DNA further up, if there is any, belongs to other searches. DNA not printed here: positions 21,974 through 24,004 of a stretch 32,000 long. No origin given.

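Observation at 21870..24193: Solo AIPR-family abortive-infection-like gene on a ~2.3-kb low-GC islet between core genes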

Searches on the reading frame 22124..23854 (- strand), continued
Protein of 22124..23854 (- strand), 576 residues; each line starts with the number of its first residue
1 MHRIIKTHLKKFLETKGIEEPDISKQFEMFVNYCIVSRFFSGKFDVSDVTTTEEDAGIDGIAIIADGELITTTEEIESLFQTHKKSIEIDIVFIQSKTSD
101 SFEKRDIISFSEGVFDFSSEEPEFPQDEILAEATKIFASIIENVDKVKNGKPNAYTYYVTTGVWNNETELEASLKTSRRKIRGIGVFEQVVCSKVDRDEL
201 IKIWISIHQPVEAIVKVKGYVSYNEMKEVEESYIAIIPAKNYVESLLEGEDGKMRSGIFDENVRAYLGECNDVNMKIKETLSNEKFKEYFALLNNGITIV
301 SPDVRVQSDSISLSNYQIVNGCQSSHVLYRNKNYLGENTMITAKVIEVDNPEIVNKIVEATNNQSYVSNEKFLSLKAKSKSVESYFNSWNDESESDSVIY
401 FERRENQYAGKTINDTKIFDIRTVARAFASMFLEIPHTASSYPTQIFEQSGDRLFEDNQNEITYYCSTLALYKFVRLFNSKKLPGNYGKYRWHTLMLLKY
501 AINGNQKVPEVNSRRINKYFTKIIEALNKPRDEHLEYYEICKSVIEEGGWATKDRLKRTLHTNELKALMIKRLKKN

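Call 39: predict_structure(alignment_id=A1)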
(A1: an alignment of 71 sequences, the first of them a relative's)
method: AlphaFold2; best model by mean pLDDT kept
length: 576 residues; sequences in the alignment: 71
mean_pLDDT: 84.7   pTM: 0.78
mean pLDDT of the five models: 84.7, 84.7, 84.2, 83.7, 82.9
residues with pLDDT >= 90: 224; 70-90: 296; 50-70: 49; < 50: 7
segments of 3 or more residues with pLDDT < 50: 364-369
pLDDT, mean of each block of 10 residues (from residue 1): 89 86 92 91 83 85 88 85 82 94 92 91 87 93 90 96 92 94 93 94 80 88 89 92 87 73 59 79 84 82 89 87 85 86 90 76 52 70 86 73 72 81 88 83 61 78 93 88 80 93 86 85 88 89 89 81 91 81
secondary structure, 60 per line:
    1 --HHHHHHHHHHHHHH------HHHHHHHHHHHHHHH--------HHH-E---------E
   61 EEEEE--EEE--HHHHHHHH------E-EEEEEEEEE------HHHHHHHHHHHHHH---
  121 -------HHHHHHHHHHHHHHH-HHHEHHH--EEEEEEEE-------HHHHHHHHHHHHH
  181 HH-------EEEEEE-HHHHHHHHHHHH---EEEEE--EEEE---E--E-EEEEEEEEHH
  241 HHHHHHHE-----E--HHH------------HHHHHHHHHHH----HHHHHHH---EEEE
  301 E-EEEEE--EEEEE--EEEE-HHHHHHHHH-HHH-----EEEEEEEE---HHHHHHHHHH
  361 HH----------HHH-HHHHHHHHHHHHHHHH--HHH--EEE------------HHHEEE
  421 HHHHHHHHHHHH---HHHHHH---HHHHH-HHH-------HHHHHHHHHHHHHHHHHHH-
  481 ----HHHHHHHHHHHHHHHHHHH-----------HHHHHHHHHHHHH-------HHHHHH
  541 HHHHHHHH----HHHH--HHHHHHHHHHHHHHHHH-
elements in order: H3-16 H23-37 E60-65 E68-70 H73-80 E89-97 H104-117 H128-142 E153-160 H168-182 E190-195 H197-208 E212-216 E219-222 E231-238 H239-247 H272-282 H287-293 E297-301 E303-307 E310-314 E317-320 H322-330 E340-347 H351-362 H377-392 E400-402 E418-420 H421-432 H436-441 H445-449 H461-479 H485-503 H515-527 H535-548 H553-556 H559-575

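Call 42: fold_search(model_id=the predicted structure, library=pdb)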
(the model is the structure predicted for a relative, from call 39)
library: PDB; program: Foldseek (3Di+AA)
matches with E <= 10: 473; with E <= 0.001: 0
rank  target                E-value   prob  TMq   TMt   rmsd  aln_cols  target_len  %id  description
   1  7vok_A                6.9e-02  0.35  0.13  0.18  17.9       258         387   10  The Crystal structure of EF-Tu and GDP from Mycobacterium tuberculosis (released 2022-10-19)
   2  7vok_B                9.7e-02  0.54  0.16  0.21  15.6       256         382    8  The Crystal structure of EF-Tu and GDP from Mycobacterium tuberculosis (released 2022-10-19)
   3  8pk5_A                1.3e-01  0.12  0.13  0.14  24.8       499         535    8  INTS13-INTS14 complex with ZNF609 (released 2024-07-03)
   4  8y80_I                1.7e-01  0.06  0.08  0.10  23.9       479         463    8  Cryo-EM structure of the tetrameric SPARSA gRNA-ssDNA complex (released 2024-10-16)
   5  7vok_C                2.1e-01  0.20  0.13  0.17  17.9       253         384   11  The Crystal structure of EF-Tu and GDP from Mycobacterium tuberculosis (released 2022-10-19)
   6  4a59_C                2.1e-01  0.15  0.12  0.12  24.2       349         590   12  Crystal structure of Toxoplasma gondii nucleoside triphosphate diphosphohydrolase 3 (NTPDase3) in complex with AMP (released 2011-11-30)
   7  6ke6_RJ               2.3e-01  0.23  0.13  0.10  16.7       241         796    8  3.4 angstrom cryo-EM structure of yeast 90S small subunit preribosome (released 2020-08-05)
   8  8y80_A                3.2e-01  0.06  0.08  0.09  23.5       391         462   10  Cryo-EM structure of the tetrameric SPARSA gRNA-ssDNA complex (released 2024-10-16)
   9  4zqu_A                3.3e-01  0.35  0.11  0.36  10.6       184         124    9  CdiA-CT/CdiI toxin and immunity complex from Yersinia pseudotuberculosis (released 2015-10-28)
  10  9c0w_A                3.5e-01  0.33  0.15  0.31  11.2       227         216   11  AzrC from Bacillus pacificus ROC1 bound to malachite green (released 2025-02-05)
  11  7vok_D                3.7e-01  0.11  0.11  0.15  17.6       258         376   13  The Crystal structure of EF-Tu and GDP from Mycobacterium tuberculosis (released 2022-10-19)
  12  5owv_C                3.7e-01  0.02  0.08  0.08  42.8       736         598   10  An oligomerised bacterial dynamin pair provides a mechanism for the long-range sensing and tethering of membranes (released 2018-09-05)
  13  8q3b_E                4.0e-01  0.33  0.14  0.33  14.5       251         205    6  The closed state of the ASFV apo-RNA polymerase (released 2024-02-14)
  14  2i65_A                4.2e-01  0.30  0.09  0.18  11.2       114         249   14  Structural Basis for the Mechanistic Understanding Human CD38 Controlled Multiple Catalysis (released 2006-09-05)
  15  8v9l_x                4.2e-01  0.13  0.12  0.16  17.2       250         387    9  Cryo-EM structure of the Mycobacterium smegmatis 70S ribosome in complex with hibernation factor Msmeg1130 (Balon) and (released 2024-02-07)
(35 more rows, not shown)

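Call 43: search_protein_families(library=pfam, alignment_id=A1, max_evalue=5)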
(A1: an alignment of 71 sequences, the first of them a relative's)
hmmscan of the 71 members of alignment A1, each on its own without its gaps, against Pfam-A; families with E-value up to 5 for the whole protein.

A. member 1, P0001 (576 aa): 2 families
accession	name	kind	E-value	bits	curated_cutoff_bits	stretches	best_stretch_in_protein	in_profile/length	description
PF10592.14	AIPR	-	3e-40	139.2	25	1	259-526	1-282/308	AIPR protein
PF18708.6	MapZ_C2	-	0.083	13.6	27.6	1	350-414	21-85/94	MapZ extracellular C-terminal domain 2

B. families by the number of members that match (of 71 scanned): 34 families (the first 25 are shown)
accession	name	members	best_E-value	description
PF10592.14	AIPR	71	8.1e-48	AIPR protein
PF20990.2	DUF2207_C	4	0.012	Predicted membrane protein (DUF2207) C-terminal domain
PF13856.12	Gifsy-2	3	0.0068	ATP-binding sugar transporter from pro-phage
PF04471.18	Mrr_cat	3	0.022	Restriction endonuclease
PF14280.11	DUF4365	3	0.064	Domain of unknown function (DUF4365)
PF07244.20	POTRA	3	0.064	Surface antigen variable number repeat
PF01990.22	ATP-synt_F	3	0.12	ATP synthase (F/14-kDa) subunit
PF10684.14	BDM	2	0.021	Putative biofilm-dependent modulation protein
PF18708.6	MapZ_C2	2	0.027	MapZ extracellular C-terminal domain 2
PF15770.10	DUF4699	2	0.046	Domain of unknown function (DUF4699)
PF08479.16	POTRA_2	2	0.048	POTRA domain, ShlB-type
PF06175.17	MiaE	1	0.0055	tRNA-(MS[2]IO[6]A)-hydroxylase (MiaE)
PF09186.17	DUF1949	1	0.011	Domain of unknown function (DUF1949)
PF14394.12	DUF4423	1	0.029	Domain of unknown function (DUF4423)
PF08518.16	GIT_SHD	1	0.032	Spa2 homology domain (SHD) of GIT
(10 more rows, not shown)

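Call 51: search_dna_similar(query=window:22124-23854:-, collection=plasmids, mode=protein, max_rows=40, rows=spread)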
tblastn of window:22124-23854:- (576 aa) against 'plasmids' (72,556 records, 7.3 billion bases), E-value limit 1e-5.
Records with a match: 66; places in all: 67; records where one place covers at least 80% of the query: 12.
Best place of each record, by identity: <60% 66.
By first word of the organism name: Staphylococcus 10; Klebsiella 7; Raoultella 5; Enterococcus 5; Escherichia 4; Synechocystis 4; Bacillus 4; Lactococcus 4; Providencia 3; Streptomyces 3; and 13 more.
By predicted mobility (MOB-suite, as given by PLSDB): non-mobilizable 29; conjugative 21; mobilizable 16.
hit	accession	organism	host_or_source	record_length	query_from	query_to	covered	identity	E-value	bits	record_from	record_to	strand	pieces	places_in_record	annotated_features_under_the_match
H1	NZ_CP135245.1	Escherichia coli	Food,other,Pig ear pet treat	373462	1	508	88%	33.8%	5e-86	299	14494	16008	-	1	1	AIPR family protein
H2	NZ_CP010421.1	Azotobacter chroococcum NCIMB 8003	cell culture,soil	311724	1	495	86%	33.7%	1e-84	295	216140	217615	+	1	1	AIPR family protein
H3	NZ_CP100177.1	Burkholderia glumae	cell culture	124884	1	495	86%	32.7%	2e-85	297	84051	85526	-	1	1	AIPR family protein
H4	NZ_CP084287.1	Caballeronia zhejiangensis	Anasa tristis,Cell culture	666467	1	566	98%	27.4%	9e-57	213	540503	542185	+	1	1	AIPR family protein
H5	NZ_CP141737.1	Escherichia coli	Homo sapiens,Wound/Abscess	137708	2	527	91%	27.1%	1e-47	186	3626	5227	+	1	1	AIPR family protein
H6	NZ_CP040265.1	Escherichia coli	Bivalve mollusk,Whole organism,marine ...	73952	2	527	91%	27.0%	2e-47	186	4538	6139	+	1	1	AIPR family protein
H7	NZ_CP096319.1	Providencia sp. PROV161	Clinical or host-associated ...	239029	1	468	81%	27.9%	6e-46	181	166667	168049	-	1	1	AIPR family protein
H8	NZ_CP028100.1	Synechocystis sp. IPPAS B-1465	axenic culture,Synechocystis sp. GT-L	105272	174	527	61%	29.9%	4e-43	173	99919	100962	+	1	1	AIPR family protein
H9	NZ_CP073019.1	Synechocystis sp. PCC 6803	cell culture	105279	174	527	61%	29.9%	4e-43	173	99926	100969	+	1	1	AIPR family protein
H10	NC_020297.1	Synechocystis sp. PCC 6803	-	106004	174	527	61%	29.9%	4e-43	173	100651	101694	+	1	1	AIPR family protein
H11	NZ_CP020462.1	Staphylococcus epidermidis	Homo sapiens,central veneous catheter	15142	85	469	67%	26.0%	1e-16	92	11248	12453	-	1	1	AIPR family protein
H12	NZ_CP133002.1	Staphylococcus epidermidis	Homo sapiens,Nasal swab,Nasal cavity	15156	85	469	67%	26.0%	1e-16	92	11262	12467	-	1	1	AIPR family protein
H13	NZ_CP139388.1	Klebsiella aerogenes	Homo sapiens,blood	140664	78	446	64%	26.3%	2e-19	100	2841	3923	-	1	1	AIPR family protein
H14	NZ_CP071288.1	Lactococcus garvieae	Homo sapiens,mixed culture,Human feces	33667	89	448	63%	26.5%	3e-17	94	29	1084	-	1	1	none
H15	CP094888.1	Klebsiella pneumoniae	Homo sapiens,whole organism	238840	88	446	62%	26.1%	1e-18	98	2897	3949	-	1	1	AIPR family protein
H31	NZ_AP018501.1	Lactococcus cremoris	-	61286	230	465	41%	26.5%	2e-13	82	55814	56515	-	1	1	AIPR family protein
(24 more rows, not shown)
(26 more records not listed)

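Call 52: get_annotated_region(hit=H31, flank=4000)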
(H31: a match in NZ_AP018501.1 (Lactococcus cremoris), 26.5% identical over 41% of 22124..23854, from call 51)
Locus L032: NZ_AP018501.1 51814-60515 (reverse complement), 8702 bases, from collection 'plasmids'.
description: Lactococcus cremoris strain C4 plasmid pC42, complete sequence
organism: Lactococcus cremoris (NCBI taxid 1359)
taxonomy: Bacteria; Bacillota; Bacilli; Lactobacillales; Streptococcaceae; Lactococcus; Lactococcus cremoris
host: -; source: -; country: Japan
typing (MOB-suite, as given by PLSDB): mobilizable; replicon rep_cluster_633; relaxase MOBP
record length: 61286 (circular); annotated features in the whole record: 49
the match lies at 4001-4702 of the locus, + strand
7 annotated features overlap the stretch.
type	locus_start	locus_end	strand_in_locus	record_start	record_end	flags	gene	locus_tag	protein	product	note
CDS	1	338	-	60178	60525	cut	-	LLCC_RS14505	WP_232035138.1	hypothetical protein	-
CDS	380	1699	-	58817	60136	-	-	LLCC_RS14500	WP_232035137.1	hypothetical protein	-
CDS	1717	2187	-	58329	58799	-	-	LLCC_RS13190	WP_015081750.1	hypothetical protein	-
CDS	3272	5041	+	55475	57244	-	-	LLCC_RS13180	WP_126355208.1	AIPR family protein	-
CDS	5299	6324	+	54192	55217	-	-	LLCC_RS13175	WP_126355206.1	hypothetical protein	-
CDS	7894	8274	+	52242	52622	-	-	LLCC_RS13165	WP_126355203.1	hypothetical protein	-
CDS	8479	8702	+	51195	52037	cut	-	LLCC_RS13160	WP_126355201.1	ParA family protein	-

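Call 55: search_protein_families(library=padloc, proteins=[L032:3272-5038:+, L032:5299-6321:+], max_evalue=0.01)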
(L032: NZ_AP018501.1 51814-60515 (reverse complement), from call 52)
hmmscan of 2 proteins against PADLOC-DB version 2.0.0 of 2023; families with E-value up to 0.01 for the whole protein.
L032:3272-5038:+ (589 aa): 2 families
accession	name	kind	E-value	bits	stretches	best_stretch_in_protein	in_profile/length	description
PDLC02357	AbiU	-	1.2e-177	590.4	1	7-572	1-532/537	AbiU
PDLC02207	MzaE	-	7.5e-05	19.5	1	267-396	239-378/598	-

L032:5299-6321:+ (341 aa): 0 families

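Call 63: find_encoding_contigs(protein=P0003, flank=5000, max_places=2)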
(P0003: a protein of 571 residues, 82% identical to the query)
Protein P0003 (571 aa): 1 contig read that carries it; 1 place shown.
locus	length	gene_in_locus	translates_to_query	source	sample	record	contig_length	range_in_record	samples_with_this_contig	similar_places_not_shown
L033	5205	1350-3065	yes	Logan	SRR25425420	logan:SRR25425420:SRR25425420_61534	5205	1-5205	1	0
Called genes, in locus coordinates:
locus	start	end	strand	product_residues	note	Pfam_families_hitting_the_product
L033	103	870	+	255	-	PF01582:TIR, PF08937:ThsB_TIR, PF13676:TIR_2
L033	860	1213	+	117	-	-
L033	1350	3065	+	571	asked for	PF10592:AIPR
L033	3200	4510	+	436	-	-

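Call 64: find_encoding_contigs(protein=P0005, flank=5000, max_places=2)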
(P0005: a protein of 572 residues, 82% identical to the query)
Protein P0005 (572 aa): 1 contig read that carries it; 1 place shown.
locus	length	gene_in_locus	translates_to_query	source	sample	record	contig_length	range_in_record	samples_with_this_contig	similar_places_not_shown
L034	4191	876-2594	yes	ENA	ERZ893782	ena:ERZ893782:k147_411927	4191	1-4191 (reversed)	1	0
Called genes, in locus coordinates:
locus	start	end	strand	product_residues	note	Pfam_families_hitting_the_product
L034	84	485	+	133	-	PF07007:LprI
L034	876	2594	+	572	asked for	PF10592:AIPR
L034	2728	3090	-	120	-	-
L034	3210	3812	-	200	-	PF01656:CbiA, PF07015:VirC1 (faint), PF13614:AAA_31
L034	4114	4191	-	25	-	?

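Call 67: fold_search(model_id=the predicted structure, library=viral)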
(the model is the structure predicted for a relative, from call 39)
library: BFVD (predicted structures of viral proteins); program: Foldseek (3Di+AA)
matches with E <= 10: 440; with E <= 0.001: 3
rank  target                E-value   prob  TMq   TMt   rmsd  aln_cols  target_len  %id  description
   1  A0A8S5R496            1.3e-13  1.00  0.28  0.41  12.5       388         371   21  AIPR protein [Podoviridae sp. ct8nN1]
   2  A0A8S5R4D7            6.7e-05  1.00  0.24  0.54   6.3       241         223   13  Uncharacterized protein [Podoviridae sp. ct8nN1]
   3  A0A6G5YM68            1.0e-04  1.00  0.19  0.25  18.9       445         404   11  (no name in the UniProt tables at hand)
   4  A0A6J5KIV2            1.5e-03  0.96  0.20  0.12  14.6       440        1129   12  DdrB-like domain-containing protein [uncultured Caudovirales phage]
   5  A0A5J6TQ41            1.6e-03  0.91  0.16  0.17  19.7       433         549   13  (no name in the UniProt tables at hand)
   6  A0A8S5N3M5            4.0e-03  0.99  0.22  0.35  10.3       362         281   13  Occlusion protein [Siphoviridae sp. ctRuT6]
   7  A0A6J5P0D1            4.9e-03  0.92  0.20  0.21  22.9       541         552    9  Uncharacterized protein [uncultured Caudovirales phage]
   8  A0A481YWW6            5.1e-03  0.99  0.18  0.34  12.2       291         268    9  DNA-sulfur modification-associated protein [Marseillevirus LCMAC202]
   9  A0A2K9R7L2            6.8e-03  0.98  0.24  0.33  16.3       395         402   11  (no name in the UniProt tables at hand)
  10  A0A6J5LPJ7            8.2e-03  0.84  0.18  0.26  14.8       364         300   10  Uncharacterized protein [uncultured Caudovirales phage]
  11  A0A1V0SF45            1.0e-02  0.90  0.20  0.28  13.8       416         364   12  GmrSD restriction endonucleases N-terminal domain-containing protein [Hokovirus HKV1]
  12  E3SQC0                1.1e-02  0.63  0.14  0.20  17.0       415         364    7  Uncharacterized protein [Synechococcus phage Syn19]
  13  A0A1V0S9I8            1.1e-02  0.98  0.25  0.34  10.2       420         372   10  GmrSD restriction endonucleases N-terminal domain-containing protein [Catovirus CTV1]
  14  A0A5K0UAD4            1.2e-02  0.92  0.21  0.24  12.0       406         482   10  GmrSD restriction endonucleases N-terminal domain-containing protein [Yasminevirus sp. GU-2018]
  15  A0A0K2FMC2            2.3e-02  0.85  0.20  0.25  15.2       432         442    8  (no name in the UniProt tables at hand)
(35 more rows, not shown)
